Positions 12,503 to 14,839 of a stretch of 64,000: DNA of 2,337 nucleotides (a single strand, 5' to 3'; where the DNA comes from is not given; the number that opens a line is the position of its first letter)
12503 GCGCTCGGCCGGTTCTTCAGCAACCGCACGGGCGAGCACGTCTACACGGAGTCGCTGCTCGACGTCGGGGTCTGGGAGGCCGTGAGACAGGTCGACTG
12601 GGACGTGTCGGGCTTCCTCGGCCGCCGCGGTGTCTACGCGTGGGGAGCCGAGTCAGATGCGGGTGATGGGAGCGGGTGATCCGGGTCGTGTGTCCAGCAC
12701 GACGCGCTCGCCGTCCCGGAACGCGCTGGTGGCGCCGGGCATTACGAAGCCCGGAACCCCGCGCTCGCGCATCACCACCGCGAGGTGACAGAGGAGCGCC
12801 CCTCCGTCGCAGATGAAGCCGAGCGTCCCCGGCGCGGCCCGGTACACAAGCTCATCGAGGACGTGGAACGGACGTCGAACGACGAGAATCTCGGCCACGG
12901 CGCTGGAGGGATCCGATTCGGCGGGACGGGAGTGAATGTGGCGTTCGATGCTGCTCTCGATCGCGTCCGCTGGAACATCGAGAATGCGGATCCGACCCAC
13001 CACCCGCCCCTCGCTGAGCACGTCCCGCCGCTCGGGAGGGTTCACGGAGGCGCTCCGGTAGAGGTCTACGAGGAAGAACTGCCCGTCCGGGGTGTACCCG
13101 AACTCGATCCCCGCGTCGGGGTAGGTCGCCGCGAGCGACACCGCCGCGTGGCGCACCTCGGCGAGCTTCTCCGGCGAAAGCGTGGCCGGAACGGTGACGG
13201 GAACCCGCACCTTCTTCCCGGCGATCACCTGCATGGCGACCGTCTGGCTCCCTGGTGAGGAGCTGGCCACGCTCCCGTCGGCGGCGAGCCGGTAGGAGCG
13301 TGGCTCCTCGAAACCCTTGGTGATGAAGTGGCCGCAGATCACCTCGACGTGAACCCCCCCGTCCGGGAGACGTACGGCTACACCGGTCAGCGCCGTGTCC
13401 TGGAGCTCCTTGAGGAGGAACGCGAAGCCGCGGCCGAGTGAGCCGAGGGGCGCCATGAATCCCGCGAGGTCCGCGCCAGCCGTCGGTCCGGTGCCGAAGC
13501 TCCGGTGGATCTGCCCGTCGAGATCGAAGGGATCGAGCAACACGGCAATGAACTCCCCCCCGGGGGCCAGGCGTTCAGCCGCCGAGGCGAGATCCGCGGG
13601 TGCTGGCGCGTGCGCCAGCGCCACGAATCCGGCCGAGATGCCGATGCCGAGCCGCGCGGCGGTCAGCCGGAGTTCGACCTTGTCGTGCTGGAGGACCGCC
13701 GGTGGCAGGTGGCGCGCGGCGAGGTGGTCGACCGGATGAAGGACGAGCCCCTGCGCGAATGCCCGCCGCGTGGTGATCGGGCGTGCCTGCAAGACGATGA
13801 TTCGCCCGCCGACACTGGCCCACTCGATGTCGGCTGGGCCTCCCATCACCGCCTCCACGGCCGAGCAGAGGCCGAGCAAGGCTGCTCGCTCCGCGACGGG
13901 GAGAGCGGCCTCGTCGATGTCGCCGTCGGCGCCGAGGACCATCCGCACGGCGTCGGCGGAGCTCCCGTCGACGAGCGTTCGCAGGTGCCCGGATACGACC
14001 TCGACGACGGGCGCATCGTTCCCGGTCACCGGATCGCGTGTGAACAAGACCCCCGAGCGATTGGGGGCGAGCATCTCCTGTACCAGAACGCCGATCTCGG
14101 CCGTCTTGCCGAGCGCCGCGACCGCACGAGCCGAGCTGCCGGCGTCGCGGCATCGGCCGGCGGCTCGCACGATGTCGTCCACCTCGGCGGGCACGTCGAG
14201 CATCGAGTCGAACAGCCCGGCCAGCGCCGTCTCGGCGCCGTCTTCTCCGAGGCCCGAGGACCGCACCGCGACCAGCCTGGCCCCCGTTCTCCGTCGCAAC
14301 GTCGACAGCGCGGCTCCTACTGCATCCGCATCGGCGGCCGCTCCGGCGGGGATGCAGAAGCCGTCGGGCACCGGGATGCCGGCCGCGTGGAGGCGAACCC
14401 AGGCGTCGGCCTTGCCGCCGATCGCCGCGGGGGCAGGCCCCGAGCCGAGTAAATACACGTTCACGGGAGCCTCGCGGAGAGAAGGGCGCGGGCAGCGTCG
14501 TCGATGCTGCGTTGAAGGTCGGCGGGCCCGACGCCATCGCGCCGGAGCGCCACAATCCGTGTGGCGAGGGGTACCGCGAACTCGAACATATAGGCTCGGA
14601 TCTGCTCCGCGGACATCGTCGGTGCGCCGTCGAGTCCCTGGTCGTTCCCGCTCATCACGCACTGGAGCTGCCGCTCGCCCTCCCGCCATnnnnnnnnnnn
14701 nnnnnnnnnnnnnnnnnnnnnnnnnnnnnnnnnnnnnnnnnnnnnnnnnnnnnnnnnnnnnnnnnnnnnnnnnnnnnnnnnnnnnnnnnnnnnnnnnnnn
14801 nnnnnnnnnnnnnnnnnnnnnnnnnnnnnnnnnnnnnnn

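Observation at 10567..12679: Viperin (pVip) operon with a family-II-pyrophosphatase-like DHH enzyme as a coupled upstream partner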

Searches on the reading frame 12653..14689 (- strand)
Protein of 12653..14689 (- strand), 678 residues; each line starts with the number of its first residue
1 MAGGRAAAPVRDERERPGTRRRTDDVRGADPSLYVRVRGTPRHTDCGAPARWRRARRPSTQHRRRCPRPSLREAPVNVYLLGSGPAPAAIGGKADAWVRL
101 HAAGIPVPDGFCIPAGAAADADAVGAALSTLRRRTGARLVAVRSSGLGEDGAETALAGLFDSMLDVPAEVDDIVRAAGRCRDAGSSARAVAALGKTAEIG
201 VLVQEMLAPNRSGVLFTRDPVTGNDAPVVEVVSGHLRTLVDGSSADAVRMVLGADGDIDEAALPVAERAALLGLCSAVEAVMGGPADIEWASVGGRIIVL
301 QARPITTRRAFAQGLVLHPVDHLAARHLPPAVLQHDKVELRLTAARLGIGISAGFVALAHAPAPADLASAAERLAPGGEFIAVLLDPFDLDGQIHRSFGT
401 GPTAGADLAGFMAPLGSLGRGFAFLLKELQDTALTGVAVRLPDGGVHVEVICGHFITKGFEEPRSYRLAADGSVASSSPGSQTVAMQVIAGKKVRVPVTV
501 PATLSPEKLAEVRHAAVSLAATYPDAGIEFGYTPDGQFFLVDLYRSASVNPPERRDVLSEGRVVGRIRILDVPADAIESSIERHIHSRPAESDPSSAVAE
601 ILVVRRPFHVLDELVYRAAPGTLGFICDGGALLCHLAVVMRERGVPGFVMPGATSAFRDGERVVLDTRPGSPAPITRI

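Call 3: search_protein_families(library=pfam, proteins=[window:12653-14689:-], max_evalue=0.01)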
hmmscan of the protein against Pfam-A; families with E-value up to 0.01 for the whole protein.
window:12653-14689:- (678 aa): 2 families
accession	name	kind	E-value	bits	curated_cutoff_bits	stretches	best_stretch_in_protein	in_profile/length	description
PF01326.24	PPDK_N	-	1e-27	97.7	27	2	123-244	84-215/328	Pyruvate phosphate dikinase, AMP/ATP-binding domain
PF00391.29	PEP-utilizers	-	0.00013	21.9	23.1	1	621-668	22-70/72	PEP-utilising enzyme, mobile domain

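Call 4: search_protein_families(library=padloc, proteins=[window:12653-14689:-], max_evalue=0.01)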
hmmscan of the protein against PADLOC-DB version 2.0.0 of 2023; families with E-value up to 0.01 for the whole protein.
window:12653-14689:- (678 aa): 0 families

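Call 5: search_protein_families(library=ncbifam, proteins=[window:12653-14689:-], max_evalue=0.01)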
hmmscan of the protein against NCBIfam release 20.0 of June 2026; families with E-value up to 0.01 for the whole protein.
window:12653-14689:- (678 aa): 16 families
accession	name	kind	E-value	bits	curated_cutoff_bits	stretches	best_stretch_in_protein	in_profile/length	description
NF004881.0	PRK06241.2-2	equivalog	3.5e-35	121.5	883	3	122-246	91-222/898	phosphoenolpyruvate synthase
NF052632.1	undecylprod_RedH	equivalog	7.6e-27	93.6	1350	2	131-243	86-201/880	undecylprodigiosin ligase RedH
NF052631.1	prodigiosin_PigC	equivalog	5.2e-26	90.8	1300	2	126-229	80-190/883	prodigiosin ligase PigC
NF004880.0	PRK06241.2-1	equivalog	5.8e-23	80.7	972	1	130-307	97-282/837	phosphoenolpyruvate synthase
NF041857.1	RIF_Ptrans_rph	equivalog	5.1e-22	78.1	999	2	122-243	92-220/864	rifamycin-inactivating phosphotransferase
NF004877.0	PRK06241.1-2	subfamily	5.7e-22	77.8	866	2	136-228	109-206/869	phosphoenolpyruvate synthase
NF004878.0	PRK06241.1-3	subfamily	6.5e-21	74.1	945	2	133-228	105-205/891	phosphoenolpyruvate synthase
TIGR01418.1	PEP_synth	equivalog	4.3e-18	65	739.75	2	127-242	103-225/784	pyruvate, water dikinase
NF005057.0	PRK06464.1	equivalog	7.8e-18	63.9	598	2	124-234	105-223/798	phosphoenolpyruvate synthase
NF004883.0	PRK06241.2-4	equivalog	1.7e-16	59.6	1063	2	137-225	122-215/928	phosphoenolpyruvate synthase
NF000283.1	RPH_KJ151292.1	equivalog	1.6e-15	56.5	1700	1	116-242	89-222/865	rifamycin-inactivating phosphotransferase Rph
NF004882.0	PRK06241.2-3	equivalog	7.2e-15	54.1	850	1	140-308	101-279/827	phosphoenolpyruvate synthase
NF004879.0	PRK06241.1-4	equivalog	7.7e-15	54.1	976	1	125-226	98-204/868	phosphoenolpyruvate synthase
NF004508.0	PRK05849.1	equivalog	1.9e-13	49.3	501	1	128-313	49-225/789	hypothetical protein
NF004531.0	PRK05878.1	equivalog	0.00054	18.7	456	0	197-304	194-299/534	pyruvate, phosphate dikinase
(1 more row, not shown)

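Call 23: search_solved_structures(query=window:12653-14689:-, max_evalue=0.01, show_alignments=1)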
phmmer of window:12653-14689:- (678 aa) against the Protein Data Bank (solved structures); distinct sequences matched with E-value up to 0.01: 8.
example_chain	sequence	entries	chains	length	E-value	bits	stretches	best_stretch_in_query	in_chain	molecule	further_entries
8a8e_A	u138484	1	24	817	1.1e-13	54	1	123-231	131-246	Phosphoenolpyruvate synthase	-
5fbs_A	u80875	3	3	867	6.3e-13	51.5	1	140-242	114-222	Phosphoenolpyruvate synthase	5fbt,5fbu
5hv2_A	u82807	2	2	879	6.5e-13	51.4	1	140-242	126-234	Phosphoenolpyruvate synthase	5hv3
5hv1_A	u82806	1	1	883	6.6e-13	51.4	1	140-242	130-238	Phosphoenolpyruvate synthase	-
5hv6_A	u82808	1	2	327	2e-10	43.2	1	140-242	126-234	Phosphoenolpyruvate synthase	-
9dae_A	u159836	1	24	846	4.1e-10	42.1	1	139-238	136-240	Phosphoenolpyruvate synthase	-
9goj_A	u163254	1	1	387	2.6e-06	29.6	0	133-229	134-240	Phosphoenolpyruvate synthase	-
2ols_A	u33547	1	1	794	1.5e-05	27.1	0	625-670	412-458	Phosphoenolpyruvate synthase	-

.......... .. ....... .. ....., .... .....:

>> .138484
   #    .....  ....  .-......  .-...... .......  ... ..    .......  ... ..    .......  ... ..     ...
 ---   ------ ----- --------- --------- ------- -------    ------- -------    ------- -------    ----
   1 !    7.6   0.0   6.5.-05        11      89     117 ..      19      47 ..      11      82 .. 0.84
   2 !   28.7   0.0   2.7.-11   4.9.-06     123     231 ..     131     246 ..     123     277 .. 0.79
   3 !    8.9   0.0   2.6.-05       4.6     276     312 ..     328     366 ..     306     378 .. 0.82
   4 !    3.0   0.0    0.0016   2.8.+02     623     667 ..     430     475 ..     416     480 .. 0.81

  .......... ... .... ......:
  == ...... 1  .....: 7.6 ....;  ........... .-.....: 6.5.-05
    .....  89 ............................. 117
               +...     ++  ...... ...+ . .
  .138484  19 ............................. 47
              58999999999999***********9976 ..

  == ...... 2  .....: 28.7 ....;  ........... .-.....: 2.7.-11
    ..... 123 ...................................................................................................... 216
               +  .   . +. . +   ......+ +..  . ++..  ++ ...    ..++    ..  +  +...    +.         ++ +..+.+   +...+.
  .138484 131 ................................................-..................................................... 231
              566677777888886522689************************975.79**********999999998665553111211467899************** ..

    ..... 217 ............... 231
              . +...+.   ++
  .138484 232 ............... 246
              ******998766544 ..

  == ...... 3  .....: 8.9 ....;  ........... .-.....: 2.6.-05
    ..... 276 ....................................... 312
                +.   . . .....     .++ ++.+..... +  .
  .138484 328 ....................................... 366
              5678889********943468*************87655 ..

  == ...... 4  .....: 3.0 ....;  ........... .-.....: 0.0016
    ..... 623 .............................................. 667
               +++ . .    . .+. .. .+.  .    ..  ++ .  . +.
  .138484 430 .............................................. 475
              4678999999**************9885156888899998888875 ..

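Call 45: find_homologous_proteins(query=window:12653-14464:-, max_evalue=0.001)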
Query window:12653-14464:- (603 aa): 1081 proteins with E <= 0.001 among 8000 candidates; the best 120 are listed.
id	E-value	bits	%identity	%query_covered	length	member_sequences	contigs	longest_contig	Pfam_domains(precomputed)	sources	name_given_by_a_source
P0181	0.0e+0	1296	100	100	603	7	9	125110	PF01326.25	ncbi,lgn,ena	-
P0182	0.0e+0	1080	84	99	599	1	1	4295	PF01326.25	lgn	-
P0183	0.0e+0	1023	79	100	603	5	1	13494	PF00391.30,PF01326.25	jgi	jgi:phosphohistidine swiveling domain-containing protein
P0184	1.0e-220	753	63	100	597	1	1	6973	PF00391.30,PF01326.25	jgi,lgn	jgi:phosphohistidine swiveling domain-containing protein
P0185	2.8e-216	738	62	100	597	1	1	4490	PF00391.30,PF01326.25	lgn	-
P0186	5.1e-214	731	61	100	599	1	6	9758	PF00391.30,PF01326.25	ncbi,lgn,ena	-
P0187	3.2e-208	711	59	98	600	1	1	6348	PF00391.30,PF01326.25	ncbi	-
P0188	7.9e-208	710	60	99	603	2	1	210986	PF00391.30,PF01326.25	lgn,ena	-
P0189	6.7e-206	704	59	98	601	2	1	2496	PF01326.25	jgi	-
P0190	1.6e-203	696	59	99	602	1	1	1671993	PF00391.30,PF01326.25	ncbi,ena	-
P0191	1.6e-202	693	60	98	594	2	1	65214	PF00391.30,PF01326.25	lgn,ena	-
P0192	5.5e-202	691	58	100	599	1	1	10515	PF00391.30,PF01326.25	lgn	-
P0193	1.1e-201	690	58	98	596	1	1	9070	PF01326.25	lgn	-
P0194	4.4e-200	685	59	97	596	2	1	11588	PF00391.30,PF01326.25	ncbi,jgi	jgi:phosphohistidine swiveling domain-containing protein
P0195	8.1e-200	684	59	98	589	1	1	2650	PF00391.30,PF01326.25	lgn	-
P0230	7.3e-30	123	44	36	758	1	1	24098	PF00391.30,PF01326.25,PF27448.1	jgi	jgi:pyruvate,water dikinase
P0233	4.6e-29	120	32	89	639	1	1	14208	PF00391.30,PF01326.25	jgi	jgi:pyruvate,water dikinase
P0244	3.4e-26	110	35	37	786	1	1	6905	PF00391.30,PF01326.25,PF27448.1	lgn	-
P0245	3.8e-26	110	38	37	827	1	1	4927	PF00391.30,PF01326.25,PF27448.1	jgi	-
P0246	5.2e-26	110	40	36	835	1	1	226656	PF00391.30,PF01326.25,PF27448.1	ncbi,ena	-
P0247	6.2e-26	110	40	36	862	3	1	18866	PF00391.30,PF01326.25,PF27448.1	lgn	-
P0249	1.4e-25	108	41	36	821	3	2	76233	PF00391.30,PF01326.25,PF27448.1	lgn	-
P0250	2.1e-25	108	44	36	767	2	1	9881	PF00391.30,PF01326.25,PF27448.1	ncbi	-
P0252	3.1e-25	107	38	37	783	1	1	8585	PF00391.30,PF01326.25,PF27448.1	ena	-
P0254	8.8e-25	106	42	37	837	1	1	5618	PF00391.30,PF01326.25,PF27448.1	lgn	-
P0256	1.1e-24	105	38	38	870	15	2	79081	PF00391.30,PF01326.25,PF27448.1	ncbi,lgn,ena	-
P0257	6.0e-24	103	36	39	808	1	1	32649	PF00391.30,PF01326.25,PF27448.1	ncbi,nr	ncbi:MAG: hypothetical protein JXA21_18050 [Anaerolineae bacterium]|nr:hypothetical protein [Anaerol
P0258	1.1e-23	102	37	38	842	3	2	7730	PF00391.30,PF01326.25,PF27448.1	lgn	-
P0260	1.2e-23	102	40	36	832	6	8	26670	PF00391.30,PF01326.25,PF27448.1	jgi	jgi:pyruvate,water dikinase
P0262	1.4e-23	102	38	37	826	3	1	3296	PF00391.30,PF01326.25,PF27448.1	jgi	jgi:rifampicin phosphotransferase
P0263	2.4e-23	101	39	36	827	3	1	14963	PF00391.30,PF01326.25,PF27448.1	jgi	jgi:pyruvate,water dikinase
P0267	4.8e-23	100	39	37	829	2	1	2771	PF00391.30,PF01326.25,PF27448.1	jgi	jgi:pyruvate,water dikinase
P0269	8.4e-23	99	37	38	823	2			PF00391.30,PF01326.25,PF27448.1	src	-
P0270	8.8e-23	99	36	37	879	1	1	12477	PF00391.30,PF01326.25,PF27448.1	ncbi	ncbi:MAG TPA: PEP/pyruvate-binding domain-containing protein [Coleofasciculaceae cyanobacterium]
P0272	1.7e-22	98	39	36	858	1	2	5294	PF00391.30,PF01326.25,PF27448.1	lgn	-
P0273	1.7e-22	98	35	36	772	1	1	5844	PF00391.30,PF01326.25,PF27448.1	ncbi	-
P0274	2.3e-22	98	36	36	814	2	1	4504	PF00391.30,PF01326.25,PF27448.1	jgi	jgi:rifampicin phosphotransferase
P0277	3.1e-22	97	36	36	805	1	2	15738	PF00391.30,PF01326.25,PF27448.1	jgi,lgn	jgi:phosphohistidine swiveling domain-containing protein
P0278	3.5e-22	97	37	35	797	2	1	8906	PF00391.30,PF01326.25,PF27448.1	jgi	jgi:phosphohistidine swiveling domain-containing protein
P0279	3.8e-22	97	38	36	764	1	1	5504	PF00391.30,PF01326.25,PF27448.1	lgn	-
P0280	3.8e-22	97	37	37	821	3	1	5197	PF00391.30,PF01326.25,PF27448.1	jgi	jgi:rifampicin phosphotransferase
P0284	5.1e-22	97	38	36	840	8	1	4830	PF00391.30,PF01326.25,PF27448.1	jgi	-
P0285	6.1e-22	96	36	37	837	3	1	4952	PF00391.30,PF01326.25,PF27448.1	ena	-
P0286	8.1e-22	96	34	37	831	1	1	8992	PF00391.30,PF01326.25,PF27448.1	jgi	jgi:phosphohistidine swiveling domain-containing protein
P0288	9.1e-22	96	40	34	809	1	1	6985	PF00391.30,PF01326.25,PF27448.1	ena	-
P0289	1.0e-21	96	37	36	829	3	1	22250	PF00391.30,PF01326.25,PF27448.1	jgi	jgi:rifampicin phosphotransferase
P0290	1.0e-21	96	38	36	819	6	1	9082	PF00391.30,PF01326.25,PF27448.1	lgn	-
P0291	1.2e-21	95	36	38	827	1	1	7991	PF00391.30,PF01326.25,PF27448.1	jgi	jgi:pyruvate,water dikinase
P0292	1.3e-21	95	36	36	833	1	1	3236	PF00391.30,PF01326.25,PF27448.1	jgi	jgi:pyruvate,water dikinase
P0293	1.4e-21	95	40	37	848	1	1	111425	PF00391.30,PF01326.25,PF27448.1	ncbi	-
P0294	1.8e-21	95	35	36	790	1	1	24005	PF00391.30,PF01326.25,PF27448.1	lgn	-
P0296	1.9e-21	95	39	36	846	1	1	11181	PF00391.30,PF01326.25,PF27448.1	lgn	-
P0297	2.3e-21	95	35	36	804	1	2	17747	PF00391.30,PF01326.25,PF27448.1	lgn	-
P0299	2.9e-21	94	32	37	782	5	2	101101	PF00391.30,PF02896.25,PF01326.25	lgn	-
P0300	3.3e-21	94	36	43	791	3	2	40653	PF00391.30,PF01326.25,PF27448.1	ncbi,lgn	-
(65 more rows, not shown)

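Call 48: list_cluster_members(proteins=[P0181, P0001, P0121])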
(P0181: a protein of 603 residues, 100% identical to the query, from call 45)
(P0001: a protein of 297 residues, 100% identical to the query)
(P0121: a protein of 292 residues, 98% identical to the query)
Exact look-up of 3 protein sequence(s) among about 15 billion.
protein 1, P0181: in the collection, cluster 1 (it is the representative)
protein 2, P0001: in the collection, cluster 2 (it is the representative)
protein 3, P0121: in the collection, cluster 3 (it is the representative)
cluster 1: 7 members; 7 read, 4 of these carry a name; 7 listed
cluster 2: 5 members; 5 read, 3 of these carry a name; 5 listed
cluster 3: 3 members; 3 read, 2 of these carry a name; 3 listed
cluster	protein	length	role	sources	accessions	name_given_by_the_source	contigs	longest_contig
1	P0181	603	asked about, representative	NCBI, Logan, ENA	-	-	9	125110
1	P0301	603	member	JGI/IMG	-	phosphohistidine swiveling domain-containing protein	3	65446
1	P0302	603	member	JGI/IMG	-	phosphohistidine swiveling domain-containing protein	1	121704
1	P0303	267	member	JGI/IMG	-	phosphohistidine swiveling domain-containing protein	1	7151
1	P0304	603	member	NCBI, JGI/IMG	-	phosphohistidine swiveling domain-containing protein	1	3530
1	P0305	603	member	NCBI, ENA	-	-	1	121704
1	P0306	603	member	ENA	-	-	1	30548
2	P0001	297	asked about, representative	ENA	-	-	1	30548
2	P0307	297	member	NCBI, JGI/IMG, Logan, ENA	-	manganese-dependent inorganic pyrophosphatase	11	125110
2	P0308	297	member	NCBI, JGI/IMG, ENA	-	manganese-dependent inorganic pyrophosphatase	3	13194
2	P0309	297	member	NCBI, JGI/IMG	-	manganese-dependent inorganic pyrophosphatase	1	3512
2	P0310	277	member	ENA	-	-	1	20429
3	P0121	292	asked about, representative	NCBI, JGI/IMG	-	hypothetical protein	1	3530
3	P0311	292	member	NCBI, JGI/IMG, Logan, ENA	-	hypothetical protein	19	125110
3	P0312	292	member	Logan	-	-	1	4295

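Call 54: predict_structure(alignment_id=A3)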
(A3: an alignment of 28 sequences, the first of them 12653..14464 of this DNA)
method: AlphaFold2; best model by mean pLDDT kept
length: 603 residues; sequences in the alignment: 28
mean_pLDDT: 86.8   pTM: 0.62
mean pLDDT of the five models: 86.8, 86.1, 84.4, 84.3, 83.0
residues with pLDDT >= 90: 326; 70-90: 220; 50-70: 50; < 50: 7
segments of 3 or more residues with pLDDT < 50: none
pLDDT, mean of each block of 10 residues (from residue 1): 78 85 92 94 90 93 93 59 76 96 91 68 90 92 75 89 68 78 76 92 87 92 88 65 89 79 90 91 92 93 89 79 91 92 84 91 95 94 89 96 91 85 92 97 89 94 92 89 96 86 73 53 86 87 90 90 93 94 96 93 93
secondary structure, 60 per line:
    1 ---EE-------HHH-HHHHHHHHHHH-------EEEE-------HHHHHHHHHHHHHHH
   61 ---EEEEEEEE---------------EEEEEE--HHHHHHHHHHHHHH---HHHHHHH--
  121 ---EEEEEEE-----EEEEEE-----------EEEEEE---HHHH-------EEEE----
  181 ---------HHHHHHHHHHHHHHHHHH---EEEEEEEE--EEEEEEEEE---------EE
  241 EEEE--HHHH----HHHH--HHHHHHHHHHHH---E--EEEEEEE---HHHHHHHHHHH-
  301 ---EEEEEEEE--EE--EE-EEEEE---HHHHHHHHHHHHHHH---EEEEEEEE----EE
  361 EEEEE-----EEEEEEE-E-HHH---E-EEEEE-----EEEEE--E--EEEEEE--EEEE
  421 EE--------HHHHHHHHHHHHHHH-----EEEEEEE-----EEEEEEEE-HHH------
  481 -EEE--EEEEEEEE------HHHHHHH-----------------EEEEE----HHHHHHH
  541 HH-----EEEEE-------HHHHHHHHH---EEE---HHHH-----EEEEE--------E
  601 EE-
elements in order: H17-27 E35-38 H46-60 E64-71 E87-92 H95-108 H112-118 E124-130 E136-141 E153-158 H162-165 E173-176 H190-207 E211-218 E221-229 E239-244 H247-250 H255-258 H261-272 E279-285 H289-299 E304-311 E321-325 H329-343 E347-354 E359-365 E371-377 E389-393 E399-403 E409-414 E417-422 H431-445 E451-457 E463-470 E482-484 E487-494 H501-507 E525-529 H534-542 E548-552 H560-568 E572-574 H578-581 E587-591 E600-602
